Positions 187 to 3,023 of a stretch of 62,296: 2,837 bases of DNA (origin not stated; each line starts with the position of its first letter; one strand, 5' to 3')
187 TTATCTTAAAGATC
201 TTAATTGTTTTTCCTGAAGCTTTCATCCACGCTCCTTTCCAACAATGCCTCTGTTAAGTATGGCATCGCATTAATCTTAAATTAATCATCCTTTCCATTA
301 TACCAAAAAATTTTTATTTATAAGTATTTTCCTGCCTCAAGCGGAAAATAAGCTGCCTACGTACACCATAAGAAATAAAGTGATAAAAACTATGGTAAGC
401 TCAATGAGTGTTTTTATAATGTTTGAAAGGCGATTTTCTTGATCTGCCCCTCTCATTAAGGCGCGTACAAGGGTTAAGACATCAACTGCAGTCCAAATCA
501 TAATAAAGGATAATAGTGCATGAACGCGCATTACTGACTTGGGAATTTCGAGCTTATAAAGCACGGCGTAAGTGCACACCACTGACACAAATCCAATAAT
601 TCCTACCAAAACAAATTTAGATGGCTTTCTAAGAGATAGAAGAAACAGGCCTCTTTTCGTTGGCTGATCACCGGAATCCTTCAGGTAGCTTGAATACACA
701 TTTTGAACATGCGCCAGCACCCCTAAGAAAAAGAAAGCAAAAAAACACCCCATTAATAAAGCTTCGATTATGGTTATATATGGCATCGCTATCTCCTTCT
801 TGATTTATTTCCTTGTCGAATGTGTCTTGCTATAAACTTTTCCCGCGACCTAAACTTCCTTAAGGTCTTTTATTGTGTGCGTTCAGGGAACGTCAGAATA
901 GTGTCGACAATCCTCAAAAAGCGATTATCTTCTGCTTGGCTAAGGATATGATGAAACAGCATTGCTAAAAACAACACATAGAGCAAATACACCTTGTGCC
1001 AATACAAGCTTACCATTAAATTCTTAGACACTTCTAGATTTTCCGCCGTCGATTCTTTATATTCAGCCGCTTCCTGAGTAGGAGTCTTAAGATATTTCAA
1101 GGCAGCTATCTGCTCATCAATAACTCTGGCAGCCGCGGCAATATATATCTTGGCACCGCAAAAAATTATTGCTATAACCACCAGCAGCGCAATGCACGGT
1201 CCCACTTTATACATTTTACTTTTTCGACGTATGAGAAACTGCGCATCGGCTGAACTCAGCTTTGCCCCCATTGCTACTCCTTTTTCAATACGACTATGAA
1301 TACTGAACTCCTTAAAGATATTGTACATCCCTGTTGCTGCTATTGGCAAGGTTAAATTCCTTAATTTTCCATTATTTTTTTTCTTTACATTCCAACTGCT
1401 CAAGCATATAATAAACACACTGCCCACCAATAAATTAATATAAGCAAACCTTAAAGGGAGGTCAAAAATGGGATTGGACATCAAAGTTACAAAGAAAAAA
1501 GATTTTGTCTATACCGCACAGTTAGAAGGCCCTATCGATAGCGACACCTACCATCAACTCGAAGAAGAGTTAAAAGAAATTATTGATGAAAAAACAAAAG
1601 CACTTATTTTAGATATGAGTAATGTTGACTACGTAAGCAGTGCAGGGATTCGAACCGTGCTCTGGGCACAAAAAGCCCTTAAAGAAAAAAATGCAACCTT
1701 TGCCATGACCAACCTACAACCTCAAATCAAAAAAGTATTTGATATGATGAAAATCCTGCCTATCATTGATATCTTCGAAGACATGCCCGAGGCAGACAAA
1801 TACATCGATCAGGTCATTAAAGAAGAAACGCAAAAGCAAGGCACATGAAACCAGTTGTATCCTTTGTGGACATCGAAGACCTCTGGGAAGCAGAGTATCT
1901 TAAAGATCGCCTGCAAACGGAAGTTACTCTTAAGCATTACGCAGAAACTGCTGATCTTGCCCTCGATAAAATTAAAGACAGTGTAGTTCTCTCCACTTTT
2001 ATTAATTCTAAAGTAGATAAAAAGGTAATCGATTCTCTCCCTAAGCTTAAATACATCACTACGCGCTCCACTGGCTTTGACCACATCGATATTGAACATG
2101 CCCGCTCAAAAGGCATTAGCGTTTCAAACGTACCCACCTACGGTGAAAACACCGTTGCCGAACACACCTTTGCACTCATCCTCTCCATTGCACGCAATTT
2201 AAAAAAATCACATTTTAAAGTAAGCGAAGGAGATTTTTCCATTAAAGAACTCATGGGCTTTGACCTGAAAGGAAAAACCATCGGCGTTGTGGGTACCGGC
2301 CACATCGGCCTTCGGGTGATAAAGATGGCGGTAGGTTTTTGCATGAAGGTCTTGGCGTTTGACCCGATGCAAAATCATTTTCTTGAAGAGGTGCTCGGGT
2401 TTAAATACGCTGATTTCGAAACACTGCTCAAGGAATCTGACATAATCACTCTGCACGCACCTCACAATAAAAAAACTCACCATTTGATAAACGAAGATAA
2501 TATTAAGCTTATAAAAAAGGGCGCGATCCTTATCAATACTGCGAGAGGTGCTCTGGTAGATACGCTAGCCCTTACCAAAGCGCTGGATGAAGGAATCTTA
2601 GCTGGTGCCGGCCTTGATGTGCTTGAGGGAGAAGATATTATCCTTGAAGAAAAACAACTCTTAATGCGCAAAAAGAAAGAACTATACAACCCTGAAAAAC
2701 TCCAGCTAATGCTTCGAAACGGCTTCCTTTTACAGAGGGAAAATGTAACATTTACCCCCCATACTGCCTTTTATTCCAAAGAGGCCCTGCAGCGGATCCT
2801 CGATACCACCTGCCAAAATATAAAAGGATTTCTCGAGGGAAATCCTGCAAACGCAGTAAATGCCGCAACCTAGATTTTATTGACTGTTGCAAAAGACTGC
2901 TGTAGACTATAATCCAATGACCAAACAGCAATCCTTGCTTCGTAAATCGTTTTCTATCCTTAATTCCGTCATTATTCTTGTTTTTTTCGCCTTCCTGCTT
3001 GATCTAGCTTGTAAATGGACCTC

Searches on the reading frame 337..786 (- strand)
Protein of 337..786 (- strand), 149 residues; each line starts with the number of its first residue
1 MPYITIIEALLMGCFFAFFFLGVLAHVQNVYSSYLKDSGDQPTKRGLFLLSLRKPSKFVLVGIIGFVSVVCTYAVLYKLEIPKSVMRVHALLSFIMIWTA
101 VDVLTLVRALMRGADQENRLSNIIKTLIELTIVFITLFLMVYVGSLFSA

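Call 5: search_protein_families(library=pfam, proteins=[window:337-786:-], max_evalue=0.01)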
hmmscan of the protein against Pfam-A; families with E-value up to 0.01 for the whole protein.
window:337-786:- (149 aa): 0 families

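Call 6: search_protein_families(library=ncbifam, proteins=[window:337-786:-], max_evalue=0.1)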
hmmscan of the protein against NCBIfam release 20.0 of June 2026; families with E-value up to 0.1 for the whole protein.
window:337-786:- (149 aa): 1 family
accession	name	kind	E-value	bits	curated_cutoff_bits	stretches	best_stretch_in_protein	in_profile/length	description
NF006354.0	PRK08578.1-2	equivalog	0.092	12.1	353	0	51-147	145-241/296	preprotein translocase subunit SecF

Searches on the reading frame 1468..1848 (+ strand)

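Call 5: search_protein_families(library=pfam, proteins=[window:1468-1848:+], max_evalue=0.01)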
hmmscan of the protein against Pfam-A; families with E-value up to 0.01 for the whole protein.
window:1468-1848:+ (126 aa): 2 families
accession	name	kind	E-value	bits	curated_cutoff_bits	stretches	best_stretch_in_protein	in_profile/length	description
PF01740.26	STAS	-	7.9e-19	67.8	22.6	1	10-109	6-106/106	STAS domain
PF13466.11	STAS_2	-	9.1e-10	39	29.2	1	19-94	3-77/80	STAS domain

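Call 6: search_protein_families(library=ncbifam, proteins=[window:1468-1848:+], max_evalue=0.1)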
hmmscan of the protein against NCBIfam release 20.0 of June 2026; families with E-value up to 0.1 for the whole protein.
window:1468-1848:+ (126 aa): 8 families
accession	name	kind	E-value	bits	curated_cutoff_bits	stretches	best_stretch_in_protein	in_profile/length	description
TIGR00377.1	ant_ant_sig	superfamily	3.9e-17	62.1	53.45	1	2-105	2-105/108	anti-sigma factor antagonist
TIGR02886.1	spore_II_AA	equivalog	1.2e-13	50.9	114.75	1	11-108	6-104/106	anti-sigma F factor antagonist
NF008660.1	PRK11660.1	equivalog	0.00014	20.4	614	1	10-118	461-567/572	C4-dicarboxylic acid transporter DauA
NF047705.1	slr1659_superfam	superfamily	0.00017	21.9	100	1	25-64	30-69/111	slr1659 superfamily regulator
TIGR00815.1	sulP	subfamily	0.00059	18.4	380.45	1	30-100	481-553/565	sulfate permease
NF033618.0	mlaB_1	equivalog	0.0038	17.6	90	1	17-90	12-82/94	lipid asymmetry maintenance protein MlaB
NF052652.1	YtvA_fam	equivalog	0.005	16.4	250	1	14-90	145-222/243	YtvA family blue-light photoreceptor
NF002134.0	PRK00971.1-4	equivalog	0.037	12.7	557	1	7-89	322-403/429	glutaminase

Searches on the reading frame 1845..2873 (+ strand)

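Call 5: search_protein_families(library=pfam, proteins=[window:1845-2873:+], max_evalue=0.01)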
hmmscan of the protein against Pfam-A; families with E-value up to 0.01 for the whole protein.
window:1845-2873:+ (342 aa): 5 families
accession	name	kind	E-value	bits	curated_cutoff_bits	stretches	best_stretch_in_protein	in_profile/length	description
PF02826.25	2-Hacid_dh_C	-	2.7e-53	180.4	25.1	1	109-308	1-178/178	D-isomer specific 2-hydroxyacid dehydrogenase, NAD binding domain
PF00389.36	2-Hacid_dh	-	2.4e-31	108.6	24.6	1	17-339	13-134/134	D-isomer specific 2-hydroxyacid dehydrogenase, catalytic domain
PF01262.27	AlaDh_PNT_C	-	7.1e-05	22.8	23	1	146-246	31-144/214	Alanine dehydrogenase/PNT, C-terminal domain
PF03446.21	NAD_binding_2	-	0.00074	20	21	1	145-249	1-109/161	NAD binding domain of 6-phosphogluconate dehydrogenase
PF13241.12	NAD_binding_7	-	0.0015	19.5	22.1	1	139-214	3-78/104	Putative NAD(P)-binding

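Call 6: search_protein_families(library=ncbifam, proteins=[window:1845-2873:+], max_evalue=0.1)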
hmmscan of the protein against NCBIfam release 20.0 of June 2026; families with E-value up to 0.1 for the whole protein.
window:1845-2873:+ (342 aa): 27 families (the best 25 are shown)
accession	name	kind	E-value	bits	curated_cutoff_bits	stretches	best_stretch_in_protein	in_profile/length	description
NF009714.1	PRK13243.1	equivalog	2.2e-70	237.6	455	1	18-270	18-277/332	glyoxylate reductase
TIGR01327.1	PGDH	equivalog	4.5e-66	223.7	454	1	26-340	22-312/525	phosphoglycerate dehydrogenase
NF000492.1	vanH_gen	exception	7.9e-65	219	540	1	49-327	46-308/312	D-lactate dehydrogenase VanH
NF006263.0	PRK08410.1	equivalog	2e-58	198.2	389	1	27-332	23-309/311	D-2-hydroxyacid dehydrogenase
NF005069.0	PRK06487.1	equivalog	5e-57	193.4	448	2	28-264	30-267/320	2-hydroxyacid dehydrogenase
NF000371.1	vanH_Agroup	exception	3e-56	191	700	1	68-329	72-315/322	VanH-A/VanH-Pt family D-lactate dehydrogenase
NF006374.0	PRK08605.1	subfamily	1.5e-54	185.3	356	1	17-320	18-312/332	D-lactate dehydrogenase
NF000112.1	vanH-Amyco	exception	1.5e-50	172.4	625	1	67-326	95-336/348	VanH-AOV family D-lactate dehydrogenase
NF005387.0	PRK06932.1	equivalog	2.2e-50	171.4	492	1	25-331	23-311/314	2-hydroxyacid dehydrogenase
NF000151.1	vanH-Ac1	exception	1.1e-49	169.6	750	1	68-329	103-347/351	D-lactate dehydrogenase VanH-Ac1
NF009127.0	PRK12480.1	equivalog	1.9e-48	165.1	579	1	38-321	38-311/330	D-lactate dehydrogenase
NF000128.1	vanH-Sc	exception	2.4e-47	161.7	650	1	68-325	87-326/337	D-lactate dehydrogenase VanH-Sc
NF000004.1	vanH-D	exception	2.8e-46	158.1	550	1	68-327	73-314/323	D-lactate dehydrogenase VanH-D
NF008759.0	PRK11790.1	equivalog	4.5e-46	157.3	404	1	17-339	26-327/410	phosphoglycerate dehydrogenase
NF011938.0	PRK15409.1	equivalog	1.2e-44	152.7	492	1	19-274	15-277/324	glyoxylate/hydroxypyruvate reductase GhrB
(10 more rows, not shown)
